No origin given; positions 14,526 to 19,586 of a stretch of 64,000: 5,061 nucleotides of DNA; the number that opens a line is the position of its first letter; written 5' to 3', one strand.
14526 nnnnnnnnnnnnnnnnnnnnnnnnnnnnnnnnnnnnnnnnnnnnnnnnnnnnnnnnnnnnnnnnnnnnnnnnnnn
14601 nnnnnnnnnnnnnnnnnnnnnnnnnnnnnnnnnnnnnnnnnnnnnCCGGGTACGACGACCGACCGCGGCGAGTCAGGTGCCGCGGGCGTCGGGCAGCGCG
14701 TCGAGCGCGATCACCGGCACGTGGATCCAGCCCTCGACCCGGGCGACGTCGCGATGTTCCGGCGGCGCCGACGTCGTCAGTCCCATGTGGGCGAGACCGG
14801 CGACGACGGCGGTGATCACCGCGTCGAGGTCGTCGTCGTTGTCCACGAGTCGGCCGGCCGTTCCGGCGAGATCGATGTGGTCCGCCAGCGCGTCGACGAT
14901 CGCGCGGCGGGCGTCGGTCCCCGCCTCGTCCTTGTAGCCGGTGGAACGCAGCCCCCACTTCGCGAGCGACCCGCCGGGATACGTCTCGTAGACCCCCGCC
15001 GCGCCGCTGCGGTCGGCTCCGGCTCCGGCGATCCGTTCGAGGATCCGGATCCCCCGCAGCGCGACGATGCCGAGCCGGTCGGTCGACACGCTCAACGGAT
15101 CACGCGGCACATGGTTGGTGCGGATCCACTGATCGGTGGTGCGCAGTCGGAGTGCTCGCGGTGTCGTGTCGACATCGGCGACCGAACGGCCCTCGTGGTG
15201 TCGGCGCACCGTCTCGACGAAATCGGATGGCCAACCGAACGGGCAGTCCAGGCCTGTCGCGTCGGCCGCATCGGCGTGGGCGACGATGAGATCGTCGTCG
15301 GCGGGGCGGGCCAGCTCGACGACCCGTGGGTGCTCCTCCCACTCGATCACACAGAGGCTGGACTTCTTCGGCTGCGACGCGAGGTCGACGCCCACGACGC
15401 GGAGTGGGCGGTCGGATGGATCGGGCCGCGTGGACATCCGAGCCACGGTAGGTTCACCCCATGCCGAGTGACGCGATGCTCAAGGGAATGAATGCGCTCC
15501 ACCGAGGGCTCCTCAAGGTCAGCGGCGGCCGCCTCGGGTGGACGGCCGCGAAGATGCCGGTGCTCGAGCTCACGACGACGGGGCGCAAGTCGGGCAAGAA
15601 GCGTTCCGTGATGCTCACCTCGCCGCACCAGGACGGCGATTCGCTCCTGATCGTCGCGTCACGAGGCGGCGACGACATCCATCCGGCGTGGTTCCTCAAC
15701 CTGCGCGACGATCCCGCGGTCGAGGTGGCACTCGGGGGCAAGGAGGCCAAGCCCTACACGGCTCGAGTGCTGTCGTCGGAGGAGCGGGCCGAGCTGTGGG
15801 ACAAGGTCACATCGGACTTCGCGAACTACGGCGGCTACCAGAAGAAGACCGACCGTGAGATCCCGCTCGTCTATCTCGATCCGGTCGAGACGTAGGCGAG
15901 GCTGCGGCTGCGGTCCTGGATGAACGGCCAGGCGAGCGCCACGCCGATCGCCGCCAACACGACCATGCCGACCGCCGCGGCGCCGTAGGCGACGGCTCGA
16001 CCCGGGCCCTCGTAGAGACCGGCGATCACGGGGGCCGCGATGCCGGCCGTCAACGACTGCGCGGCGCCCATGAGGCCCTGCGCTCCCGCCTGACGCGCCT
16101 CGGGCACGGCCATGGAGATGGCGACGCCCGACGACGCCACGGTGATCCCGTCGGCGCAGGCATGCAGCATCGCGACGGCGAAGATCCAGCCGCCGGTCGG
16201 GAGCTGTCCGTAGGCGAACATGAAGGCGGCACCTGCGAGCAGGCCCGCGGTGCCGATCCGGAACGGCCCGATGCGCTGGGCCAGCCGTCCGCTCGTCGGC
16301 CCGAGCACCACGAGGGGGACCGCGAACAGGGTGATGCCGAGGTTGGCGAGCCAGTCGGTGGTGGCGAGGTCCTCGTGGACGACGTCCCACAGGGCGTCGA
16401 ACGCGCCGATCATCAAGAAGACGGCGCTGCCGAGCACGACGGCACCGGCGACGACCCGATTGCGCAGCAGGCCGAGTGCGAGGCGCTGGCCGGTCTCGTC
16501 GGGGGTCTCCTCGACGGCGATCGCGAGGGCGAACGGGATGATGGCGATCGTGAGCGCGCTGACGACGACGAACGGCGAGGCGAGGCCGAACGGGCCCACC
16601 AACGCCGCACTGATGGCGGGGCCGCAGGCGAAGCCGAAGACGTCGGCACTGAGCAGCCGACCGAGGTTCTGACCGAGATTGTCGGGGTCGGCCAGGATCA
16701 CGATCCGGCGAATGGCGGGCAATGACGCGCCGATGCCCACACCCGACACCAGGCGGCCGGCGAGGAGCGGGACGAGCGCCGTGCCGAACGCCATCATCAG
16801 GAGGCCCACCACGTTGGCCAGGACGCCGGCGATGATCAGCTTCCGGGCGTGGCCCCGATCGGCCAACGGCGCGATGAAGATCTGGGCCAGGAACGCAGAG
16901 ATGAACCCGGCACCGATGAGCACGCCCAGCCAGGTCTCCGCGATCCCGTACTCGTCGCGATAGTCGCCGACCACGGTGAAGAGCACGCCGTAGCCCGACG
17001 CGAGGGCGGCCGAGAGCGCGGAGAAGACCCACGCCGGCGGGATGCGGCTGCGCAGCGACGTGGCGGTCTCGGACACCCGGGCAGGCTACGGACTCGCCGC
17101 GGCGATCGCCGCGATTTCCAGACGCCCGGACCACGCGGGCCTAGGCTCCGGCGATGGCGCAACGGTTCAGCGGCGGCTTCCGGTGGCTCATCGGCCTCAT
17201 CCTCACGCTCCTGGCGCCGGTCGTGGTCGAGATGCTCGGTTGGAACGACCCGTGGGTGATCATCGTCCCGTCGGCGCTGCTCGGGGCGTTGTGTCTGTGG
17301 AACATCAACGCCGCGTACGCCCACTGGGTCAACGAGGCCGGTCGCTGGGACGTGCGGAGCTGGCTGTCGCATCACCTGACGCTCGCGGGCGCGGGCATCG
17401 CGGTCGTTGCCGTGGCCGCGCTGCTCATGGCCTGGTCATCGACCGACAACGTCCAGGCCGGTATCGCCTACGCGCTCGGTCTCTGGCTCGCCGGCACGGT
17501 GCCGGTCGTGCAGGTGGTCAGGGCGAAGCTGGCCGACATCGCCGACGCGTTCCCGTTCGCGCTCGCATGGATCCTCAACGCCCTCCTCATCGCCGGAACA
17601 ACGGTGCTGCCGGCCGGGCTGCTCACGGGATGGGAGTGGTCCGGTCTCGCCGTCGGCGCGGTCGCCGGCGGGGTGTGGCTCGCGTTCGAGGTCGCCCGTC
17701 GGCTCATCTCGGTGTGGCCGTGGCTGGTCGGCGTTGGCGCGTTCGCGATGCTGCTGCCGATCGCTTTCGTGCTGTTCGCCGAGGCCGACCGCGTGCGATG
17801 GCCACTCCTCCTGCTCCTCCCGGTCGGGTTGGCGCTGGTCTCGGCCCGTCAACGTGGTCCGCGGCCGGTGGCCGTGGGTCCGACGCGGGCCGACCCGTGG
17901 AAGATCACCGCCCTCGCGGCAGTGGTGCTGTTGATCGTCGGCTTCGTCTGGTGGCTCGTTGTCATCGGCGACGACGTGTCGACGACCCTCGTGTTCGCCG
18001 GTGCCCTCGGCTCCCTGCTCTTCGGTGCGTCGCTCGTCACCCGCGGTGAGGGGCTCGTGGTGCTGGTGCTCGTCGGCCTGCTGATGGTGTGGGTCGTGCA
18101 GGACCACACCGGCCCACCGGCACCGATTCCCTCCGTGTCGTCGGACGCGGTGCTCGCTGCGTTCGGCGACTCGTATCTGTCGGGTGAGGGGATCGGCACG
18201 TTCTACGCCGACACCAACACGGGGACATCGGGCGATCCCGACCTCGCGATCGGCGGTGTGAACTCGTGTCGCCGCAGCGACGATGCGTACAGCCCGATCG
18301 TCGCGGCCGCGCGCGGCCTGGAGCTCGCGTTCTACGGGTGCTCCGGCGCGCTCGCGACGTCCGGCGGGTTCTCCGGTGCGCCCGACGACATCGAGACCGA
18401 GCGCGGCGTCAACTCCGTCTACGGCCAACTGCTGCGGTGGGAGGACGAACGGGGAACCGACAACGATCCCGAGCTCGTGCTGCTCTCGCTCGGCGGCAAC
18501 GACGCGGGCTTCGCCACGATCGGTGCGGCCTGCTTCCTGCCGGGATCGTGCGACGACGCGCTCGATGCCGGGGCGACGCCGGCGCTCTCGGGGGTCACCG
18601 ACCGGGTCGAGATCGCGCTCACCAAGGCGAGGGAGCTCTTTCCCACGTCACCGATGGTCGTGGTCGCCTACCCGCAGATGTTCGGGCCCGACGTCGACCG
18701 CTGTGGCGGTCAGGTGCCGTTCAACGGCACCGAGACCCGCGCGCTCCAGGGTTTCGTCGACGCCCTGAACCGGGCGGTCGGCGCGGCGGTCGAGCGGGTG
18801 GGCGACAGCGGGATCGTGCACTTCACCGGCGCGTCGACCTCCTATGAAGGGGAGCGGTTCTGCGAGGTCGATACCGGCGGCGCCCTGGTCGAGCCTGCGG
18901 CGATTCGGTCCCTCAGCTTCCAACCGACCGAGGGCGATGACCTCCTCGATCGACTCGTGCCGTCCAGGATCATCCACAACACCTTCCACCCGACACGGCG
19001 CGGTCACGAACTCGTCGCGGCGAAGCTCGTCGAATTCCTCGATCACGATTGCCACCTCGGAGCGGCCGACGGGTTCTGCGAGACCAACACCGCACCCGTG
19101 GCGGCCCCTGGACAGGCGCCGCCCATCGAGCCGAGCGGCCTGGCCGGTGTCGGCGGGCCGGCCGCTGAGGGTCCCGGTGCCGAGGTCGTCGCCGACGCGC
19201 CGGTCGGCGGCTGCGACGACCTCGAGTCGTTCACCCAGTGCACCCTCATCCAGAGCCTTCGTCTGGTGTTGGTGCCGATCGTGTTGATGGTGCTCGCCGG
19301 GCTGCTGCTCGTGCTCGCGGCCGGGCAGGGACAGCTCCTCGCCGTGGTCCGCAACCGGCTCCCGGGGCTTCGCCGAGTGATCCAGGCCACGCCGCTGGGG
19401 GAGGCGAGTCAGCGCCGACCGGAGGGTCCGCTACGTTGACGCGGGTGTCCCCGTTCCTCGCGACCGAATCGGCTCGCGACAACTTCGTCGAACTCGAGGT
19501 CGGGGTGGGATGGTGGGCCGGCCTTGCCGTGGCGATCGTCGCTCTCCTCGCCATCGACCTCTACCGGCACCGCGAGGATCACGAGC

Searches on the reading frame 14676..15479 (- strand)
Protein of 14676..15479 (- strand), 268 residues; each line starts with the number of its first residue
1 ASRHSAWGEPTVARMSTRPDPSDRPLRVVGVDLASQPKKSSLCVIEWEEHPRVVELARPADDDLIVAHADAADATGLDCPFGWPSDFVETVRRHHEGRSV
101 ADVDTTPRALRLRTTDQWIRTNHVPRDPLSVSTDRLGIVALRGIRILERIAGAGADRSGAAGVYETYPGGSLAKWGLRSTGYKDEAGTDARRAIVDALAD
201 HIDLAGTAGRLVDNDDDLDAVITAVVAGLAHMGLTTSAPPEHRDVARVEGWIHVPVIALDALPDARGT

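Call 32: search_protein_families(library=pfam, proteins=[window:14676-15479:-], max_evalue=0.0001)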
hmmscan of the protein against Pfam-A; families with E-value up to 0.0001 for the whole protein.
window:14676-15479:- (268 aa): 1 family
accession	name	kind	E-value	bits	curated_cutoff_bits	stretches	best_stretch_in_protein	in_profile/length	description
PF04250.19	DUF429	-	1.3e-21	77.8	23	1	30-241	1-211/214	Protein of unknown function (DUF429)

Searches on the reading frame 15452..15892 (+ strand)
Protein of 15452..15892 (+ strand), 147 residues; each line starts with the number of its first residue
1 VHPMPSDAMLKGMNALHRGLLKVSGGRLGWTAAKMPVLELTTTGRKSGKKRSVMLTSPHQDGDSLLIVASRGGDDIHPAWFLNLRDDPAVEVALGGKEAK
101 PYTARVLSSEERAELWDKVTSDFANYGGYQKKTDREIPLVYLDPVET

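Call 32: search_protein_families(library=pfam, proteins=[window:15452-15892:+], max_evalue=0.0001)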
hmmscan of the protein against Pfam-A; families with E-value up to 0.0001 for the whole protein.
window:15452-15892:+ (147 aa): 1 family
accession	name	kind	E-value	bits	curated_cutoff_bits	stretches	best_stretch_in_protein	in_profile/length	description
PF04075.20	F420H2_quin_red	-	1.7e-32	112.7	22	1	22-142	10-128/130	F420H(2)-dependent quinone reductase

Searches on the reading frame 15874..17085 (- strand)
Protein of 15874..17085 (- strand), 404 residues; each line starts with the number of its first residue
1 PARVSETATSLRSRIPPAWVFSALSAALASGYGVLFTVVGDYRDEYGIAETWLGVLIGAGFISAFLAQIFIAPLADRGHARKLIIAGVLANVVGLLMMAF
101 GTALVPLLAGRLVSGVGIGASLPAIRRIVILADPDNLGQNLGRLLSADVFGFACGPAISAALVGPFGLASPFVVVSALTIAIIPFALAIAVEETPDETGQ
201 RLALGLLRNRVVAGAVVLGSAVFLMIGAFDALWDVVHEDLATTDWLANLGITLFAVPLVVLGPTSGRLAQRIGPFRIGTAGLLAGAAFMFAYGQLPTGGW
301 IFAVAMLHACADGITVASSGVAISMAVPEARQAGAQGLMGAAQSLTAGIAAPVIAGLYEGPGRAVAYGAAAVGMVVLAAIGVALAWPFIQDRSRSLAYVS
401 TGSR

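Call 32: search_protein_families(library=pfam, proteins=[window:15874-17085:-], max_evalue=0.0001)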
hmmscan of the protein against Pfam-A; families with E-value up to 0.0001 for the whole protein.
window:15874-17085:- (404 aa): 1 family
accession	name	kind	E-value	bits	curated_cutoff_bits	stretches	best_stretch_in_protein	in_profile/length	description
PF07690.21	MFS_1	-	4.5e-28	98.6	33.4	2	26-226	6-221/347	Major Facilitator Superfamily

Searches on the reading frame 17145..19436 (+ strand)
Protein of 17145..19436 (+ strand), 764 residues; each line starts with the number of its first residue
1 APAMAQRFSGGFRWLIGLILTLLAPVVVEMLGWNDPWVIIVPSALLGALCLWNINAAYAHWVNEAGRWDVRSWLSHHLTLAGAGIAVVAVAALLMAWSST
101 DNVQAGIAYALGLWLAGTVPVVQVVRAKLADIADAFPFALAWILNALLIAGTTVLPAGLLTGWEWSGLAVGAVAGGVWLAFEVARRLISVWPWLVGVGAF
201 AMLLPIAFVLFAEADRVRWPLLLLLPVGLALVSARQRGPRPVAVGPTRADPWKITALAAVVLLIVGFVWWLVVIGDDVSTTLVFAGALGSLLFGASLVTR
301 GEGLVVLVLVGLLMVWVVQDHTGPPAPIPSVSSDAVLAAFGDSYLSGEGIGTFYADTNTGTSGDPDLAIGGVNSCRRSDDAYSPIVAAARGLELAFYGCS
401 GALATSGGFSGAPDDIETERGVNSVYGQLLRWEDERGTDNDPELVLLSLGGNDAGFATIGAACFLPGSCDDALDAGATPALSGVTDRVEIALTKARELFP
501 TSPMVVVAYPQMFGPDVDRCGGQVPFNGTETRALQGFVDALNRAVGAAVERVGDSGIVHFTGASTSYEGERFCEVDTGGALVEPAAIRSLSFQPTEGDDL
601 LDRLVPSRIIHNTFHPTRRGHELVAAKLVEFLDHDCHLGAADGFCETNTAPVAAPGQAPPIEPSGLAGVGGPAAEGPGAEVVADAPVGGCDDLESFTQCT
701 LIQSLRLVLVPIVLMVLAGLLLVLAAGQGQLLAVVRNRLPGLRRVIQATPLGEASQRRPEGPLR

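Call 33: search_protein_families(library=pfam, proteins=[window:17145-19436:+], max_evalue=0.0001)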
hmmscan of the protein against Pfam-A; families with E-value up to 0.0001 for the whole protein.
window:17145-19436:+ (764 aa): 2 families
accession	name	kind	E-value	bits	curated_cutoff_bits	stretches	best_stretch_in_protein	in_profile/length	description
PF13472.12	Lipase_GDSL_2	-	6.1e-07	30.5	32.9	1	339-622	1-177/178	GDSL-like Lipase/Acylhydrolase family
PF00657.28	Lipase_GDSL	-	3.2e-05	24.6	23.6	1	338-627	2-207/208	GDSL-like Lipase/Acylhydrolase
